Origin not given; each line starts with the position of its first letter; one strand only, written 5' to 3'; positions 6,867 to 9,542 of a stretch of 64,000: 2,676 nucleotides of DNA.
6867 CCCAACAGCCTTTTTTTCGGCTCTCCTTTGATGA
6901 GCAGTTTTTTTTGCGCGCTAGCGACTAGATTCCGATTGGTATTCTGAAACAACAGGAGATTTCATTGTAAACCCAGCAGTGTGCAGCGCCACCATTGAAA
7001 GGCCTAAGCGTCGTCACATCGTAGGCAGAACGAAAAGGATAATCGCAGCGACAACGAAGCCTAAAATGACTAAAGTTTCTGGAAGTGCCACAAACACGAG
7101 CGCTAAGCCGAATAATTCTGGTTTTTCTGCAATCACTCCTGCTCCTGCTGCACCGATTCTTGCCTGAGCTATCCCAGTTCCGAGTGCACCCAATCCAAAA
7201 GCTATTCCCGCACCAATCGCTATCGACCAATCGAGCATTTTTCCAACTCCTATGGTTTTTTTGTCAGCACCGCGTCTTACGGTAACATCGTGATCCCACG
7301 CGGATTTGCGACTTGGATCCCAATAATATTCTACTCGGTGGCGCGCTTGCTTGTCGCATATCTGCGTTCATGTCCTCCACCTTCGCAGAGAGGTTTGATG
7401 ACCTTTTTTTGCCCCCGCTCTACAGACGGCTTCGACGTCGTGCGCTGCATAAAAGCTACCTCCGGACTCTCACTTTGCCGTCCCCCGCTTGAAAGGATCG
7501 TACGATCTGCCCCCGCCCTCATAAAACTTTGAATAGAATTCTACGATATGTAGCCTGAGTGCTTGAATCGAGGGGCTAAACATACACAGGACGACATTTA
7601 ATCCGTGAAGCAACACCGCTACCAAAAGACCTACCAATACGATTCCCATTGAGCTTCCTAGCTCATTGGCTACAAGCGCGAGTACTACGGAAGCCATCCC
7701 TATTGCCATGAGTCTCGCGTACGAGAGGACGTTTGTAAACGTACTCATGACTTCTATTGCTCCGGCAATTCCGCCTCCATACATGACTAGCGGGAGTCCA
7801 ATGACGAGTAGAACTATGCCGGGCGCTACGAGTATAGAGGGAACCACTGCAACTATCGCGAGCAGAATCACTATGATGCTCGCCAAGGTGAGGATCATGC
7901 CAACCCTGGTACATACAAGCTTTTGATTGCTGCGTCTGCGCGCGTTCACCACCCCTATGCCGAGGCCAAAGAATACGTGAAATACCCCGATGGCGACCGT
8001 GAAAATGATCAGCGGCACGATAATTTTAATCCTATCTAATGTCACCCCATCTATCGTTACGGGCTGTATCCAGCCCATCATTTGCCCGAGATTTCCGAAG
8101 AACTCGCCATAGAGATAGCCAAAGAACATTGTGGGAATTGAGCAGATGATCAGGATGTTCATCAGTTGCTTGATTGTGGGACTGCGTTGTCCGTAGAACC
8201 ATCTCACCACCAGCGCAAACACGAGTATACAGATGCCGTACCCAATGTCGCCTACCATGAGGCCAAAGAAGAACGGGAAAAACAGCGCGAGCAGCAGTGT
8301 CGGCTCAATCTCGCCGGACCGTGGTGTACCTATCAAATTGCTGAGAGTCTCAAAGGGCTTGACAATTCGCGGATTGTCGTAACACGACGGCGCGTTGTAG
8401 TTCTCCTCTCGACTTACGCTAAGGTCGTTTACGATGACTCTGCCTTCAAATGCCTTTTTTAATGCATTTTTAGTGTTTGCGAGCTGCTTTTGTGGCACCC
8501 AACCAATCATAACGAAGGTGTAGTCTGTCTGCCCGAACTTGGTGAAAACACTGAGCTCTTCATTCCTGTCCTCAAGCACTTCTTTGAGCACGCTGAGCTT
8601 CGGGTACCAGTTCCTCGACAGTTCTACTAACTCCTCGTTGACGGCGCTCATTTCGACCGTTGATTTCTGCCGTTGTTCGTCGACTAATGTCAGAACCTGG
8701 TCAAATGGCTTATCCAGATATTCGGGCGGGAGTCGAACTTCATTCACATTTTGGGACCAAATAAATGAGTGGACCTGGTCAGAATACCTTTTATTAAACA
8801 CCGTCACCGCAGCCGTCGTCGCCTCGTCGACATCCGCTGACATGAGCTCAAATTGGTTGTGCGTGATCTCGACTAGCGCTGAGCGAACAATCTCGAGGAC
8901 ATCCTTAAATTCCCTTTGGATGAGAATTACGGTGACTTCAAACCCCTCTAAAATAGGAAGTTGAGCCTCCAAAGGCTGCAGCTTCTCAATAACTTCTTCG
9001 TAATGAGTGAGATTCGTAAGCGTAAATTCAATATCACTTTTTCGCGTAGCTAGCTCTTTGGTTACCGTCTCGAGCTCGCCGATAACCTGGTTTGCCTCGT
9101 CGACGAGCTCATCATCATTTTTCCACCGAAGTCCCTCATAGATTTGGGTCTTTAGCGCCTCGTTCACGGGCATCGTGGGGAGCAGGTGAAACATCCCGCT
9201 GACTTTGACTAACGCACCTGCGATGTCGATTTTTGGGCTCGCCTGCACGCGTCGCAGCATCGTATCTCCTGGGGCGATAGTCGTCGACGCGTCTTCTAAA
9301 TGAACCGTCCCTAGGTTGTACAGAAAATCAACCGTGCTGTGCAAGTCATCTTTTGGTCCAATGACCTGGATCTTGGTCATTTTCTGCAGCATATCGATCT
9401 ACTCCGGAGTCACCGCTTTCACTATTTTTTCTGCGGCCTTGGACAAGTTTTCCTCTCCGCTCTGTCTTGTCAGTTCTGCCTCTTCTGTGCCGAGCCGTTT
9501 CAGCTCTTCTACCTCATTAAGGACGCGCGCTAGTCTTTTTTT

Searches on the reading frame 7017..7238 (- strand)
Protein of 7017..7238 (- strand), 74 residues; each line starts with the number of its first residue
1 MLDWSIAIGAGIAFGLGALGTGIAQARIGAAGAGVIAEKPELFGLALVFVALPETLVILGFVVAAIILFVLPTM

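Call 14: search_protein_families(library=ncbifam, proteins=[window:7017-7238:-], max_evalue=0.00001)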
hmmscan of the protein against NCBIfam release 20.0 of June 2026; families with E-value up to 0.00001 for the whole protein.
window:7017-7238:- (74 aa): 7 families
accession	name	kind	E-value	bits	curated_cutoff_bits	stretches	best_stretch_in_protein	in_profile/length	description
NF004913.0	PRK06271.1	equivalog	4.3e-19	68.7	211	1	6-73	8-75/220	V-type ATP synthase subunit K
NF004888.0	PRK06251.1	equivalog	6.6e-17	61.5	101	1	5-71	35-101/102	V-type ATP synthase subunit K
NF011483.0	PRK14893.1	equivalog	1.6e-12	47.7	188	1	7-70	12-74/162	V-type ATP synthase subunit K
NF005124.0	PRK06558.1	equivalog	6.1e-09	35.9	127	1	7-69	18-80/159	V-type ATP synthase subunit K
NF009999.0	PRK13471.1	equivalog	5.2e-08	33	124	1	7-71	17-85/85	F0F1 ATP synthase subunit C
NF006219.0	PRK08344.1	equivalog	4.1e-07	29.9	108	1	6-71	7-72/161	V-type ATP synthase subunit K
NF005608.0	PRK07354.1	equivalog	7.5e-07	29.7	128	1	8-72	11-79/81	F0F1 ATP synthase subunit C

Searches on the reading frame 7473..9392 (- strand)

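Call 14: search_protein_families(library=ncbifam, proteins=[window:7473-9392:-], max_evalue=0.00001)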
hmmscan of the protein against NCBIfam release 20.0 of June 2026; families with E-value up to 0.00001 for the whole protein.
window:7473-9392:- (640 aa): 9 families
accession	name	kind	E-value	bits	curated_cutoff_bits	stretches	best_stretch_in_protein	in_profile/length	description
NF004430.0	PRK05771.2-4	equivalog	5.4e-112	375.5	670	1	3-635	5-638/646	V-type ATP synthase subunit I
NF004428.0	PRK05771.2-1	equivalog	1.8e-92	310.6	766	1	3-635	5-670/680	V-type ATP synthase subunit I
NF004432.0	PRK05771.3-1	equivalog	2.5e-62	211.2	1044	2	3-396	5-367/643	V-type ATP synthase subunit I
NF004434.0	PRK05771.3-3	equivalog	6.7e-56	190.1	777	2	3-539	5-546/686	V-type ATP synthase subunit I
NF004427.0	PRK05771.1-1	equivalog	8.7e-38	130.5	942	1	229-636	243-652/668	V-type ATP synthase subunit I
NF004433.0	PRK05771.3-2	equivalog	1.7e-31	109.4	1173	2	4-436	6-415/701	V-type ATP synthase subunit I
NF004431.0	PRK05771.2-5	equivalog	4.4e-26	91.6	851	2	524-636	529-640/649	V-type ATP synthase subunit I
NF004429.0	PRK05771.2-2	equivalog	1.6e-23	83.3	799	1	232-636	187-605/608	V-type ATP synthase subunit I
NF004435.0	PRK05771.3-4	equivalog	3.8e-20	71.8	1410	1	273-436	257-417/701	V-type ATP synthase subunit I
